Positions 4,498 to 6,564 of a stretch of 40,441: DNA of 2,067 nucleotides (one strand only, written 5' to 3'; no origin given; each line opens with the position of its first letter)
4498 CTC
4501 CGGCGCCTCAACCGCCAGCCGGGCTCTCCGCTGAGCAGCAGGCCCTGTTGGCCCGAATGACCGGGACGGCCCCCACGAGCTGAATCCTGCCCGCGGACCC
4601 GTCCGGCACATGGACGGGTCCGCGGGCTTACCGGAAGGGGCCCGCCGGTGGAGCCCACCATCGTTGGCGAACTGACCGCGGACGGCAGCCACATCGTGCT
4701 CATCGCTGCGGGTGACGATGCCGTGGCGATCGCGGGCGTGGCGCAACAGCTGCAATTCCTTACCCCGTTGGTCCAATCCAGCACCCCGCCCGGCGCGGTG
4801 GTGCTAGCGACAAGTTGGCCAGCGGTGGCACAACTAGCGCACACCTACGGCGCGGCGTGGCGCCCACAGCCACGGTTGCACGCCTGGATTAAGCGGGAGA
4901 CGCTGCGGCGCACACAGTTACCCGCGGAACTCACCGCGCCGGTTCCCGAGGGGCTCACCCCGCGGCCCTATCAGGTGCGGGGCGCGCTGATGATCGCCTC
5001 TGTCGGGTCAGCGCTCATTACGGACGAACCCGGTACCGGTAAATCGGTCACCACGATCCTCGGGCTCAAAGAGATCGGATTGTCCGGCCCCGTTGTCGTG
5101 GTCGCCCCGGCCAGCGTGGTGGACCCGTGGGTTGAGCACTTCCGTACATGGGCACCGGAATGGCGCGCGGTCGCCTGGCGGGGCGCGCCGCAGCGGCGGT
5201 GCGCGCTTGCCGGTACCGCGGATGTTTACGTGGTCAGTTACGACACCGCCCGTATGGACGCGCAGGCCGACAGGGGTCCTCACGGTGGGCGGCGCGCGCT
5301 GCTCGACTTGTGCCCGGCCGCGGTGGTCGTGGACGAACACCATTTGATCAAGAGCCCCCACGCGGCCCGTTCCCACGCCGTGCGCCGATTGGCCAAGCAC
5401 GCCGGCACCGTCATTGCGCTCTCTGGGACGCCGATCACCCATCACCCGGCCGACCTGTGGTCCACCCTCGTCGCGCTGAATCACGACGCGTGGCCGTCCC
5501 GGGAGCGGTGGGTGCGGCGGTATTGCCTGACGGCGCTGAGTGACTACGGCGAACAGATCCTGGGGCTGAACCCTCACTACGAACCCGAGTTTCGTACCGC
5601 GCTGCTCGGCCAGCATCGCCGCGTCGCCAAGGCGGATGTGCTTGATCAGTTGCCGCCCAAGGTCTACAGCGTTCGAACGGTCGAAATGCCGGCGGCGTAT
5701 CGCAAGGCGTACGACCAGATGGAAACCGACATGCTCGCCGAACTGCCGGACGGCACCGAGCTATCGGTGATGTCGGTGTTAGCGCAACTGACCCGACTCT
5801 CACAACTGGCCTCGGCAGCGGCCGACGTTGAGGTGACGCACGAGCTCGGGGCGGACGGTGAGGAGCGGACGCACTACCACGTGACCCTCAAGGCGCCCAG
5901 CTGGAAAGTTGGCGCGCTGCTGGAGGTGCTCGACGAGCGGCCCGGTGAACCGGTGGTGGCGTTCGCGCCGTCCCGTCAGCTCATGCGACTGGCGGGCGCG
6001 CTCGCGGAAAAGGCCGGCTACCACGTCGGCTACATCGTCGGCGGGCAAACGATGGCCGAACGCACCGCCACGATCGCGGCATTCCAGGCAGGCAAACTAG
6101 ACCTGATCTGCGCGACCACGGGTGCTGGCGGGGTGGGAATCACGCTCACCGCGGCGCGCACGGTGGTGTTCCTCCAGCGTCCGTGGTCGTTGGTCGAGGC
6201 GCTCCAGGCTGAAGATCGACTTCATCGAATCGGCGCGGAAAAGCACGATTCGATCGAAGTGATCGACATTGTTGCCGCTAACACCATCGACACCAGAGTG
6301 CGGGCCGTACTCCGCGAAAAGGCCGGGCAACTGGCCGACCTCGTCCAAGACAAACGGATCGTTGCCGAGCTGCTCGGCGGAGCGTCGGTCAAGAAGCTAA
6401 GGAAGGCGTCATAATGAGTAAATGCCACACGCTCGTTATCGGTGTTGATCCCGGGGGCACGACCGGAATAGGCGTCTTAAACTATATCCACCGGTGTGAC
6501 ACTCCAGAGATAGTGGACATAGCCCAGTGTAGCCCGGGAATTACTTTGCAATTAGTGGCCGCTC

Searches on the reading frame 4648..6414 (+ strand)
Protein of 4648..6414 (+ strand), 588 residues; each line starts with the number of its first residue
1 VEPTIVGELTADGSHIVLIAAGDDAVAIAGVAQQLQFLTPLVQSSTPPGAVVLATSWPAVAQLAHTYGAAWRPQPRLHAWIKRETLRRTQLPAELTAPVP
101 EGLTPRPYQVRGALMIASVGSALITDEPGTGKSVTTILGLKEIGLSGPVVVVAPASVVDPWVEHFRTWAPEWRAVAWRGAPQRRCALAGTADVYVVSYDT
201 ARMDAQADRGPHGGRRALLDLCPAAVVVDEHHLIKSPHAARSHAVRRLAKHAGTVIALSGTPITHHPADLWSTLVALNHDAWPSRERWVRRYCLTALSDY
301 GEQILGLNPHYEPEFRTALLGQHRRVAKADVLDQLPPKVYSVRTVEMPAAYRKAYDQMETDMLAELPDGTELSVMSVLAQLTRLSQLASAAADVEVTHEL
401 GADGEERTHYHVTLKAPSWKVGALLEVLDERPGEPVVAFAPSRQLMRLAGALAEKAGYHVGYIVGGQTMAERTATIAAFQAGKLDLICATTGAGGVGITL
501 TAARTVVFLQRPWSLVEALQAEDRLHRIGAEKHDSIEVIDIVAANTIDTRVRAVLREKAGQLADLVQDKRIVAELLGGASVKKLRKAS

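Call 32: search_protein_families(library=phrogs, proteins=[window:4648-6414:+], max_evalue=0.00001)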
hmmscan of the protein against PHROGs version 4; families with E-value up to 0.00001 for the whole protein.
window:4648-6414:+ (588 aa): 4 families
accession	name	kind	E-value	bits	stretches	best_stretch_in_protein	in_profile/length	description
phrog_62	-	DNA, RNA and nucleotide metabolism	7.5e-101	339.6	1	76-568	676-1135/1881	DNA helicase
phrog_29996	-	unknown function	1.3e-19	70.7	2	105-278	724-891/1189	-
phrog_16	-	DNA, RNA and nucleotide metabolism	8.7e-18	64.9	2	424-555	482-610/986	DNA helicase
phrog_11354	-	unknown function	1.1e-06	29.3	1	473-567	13-106/116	-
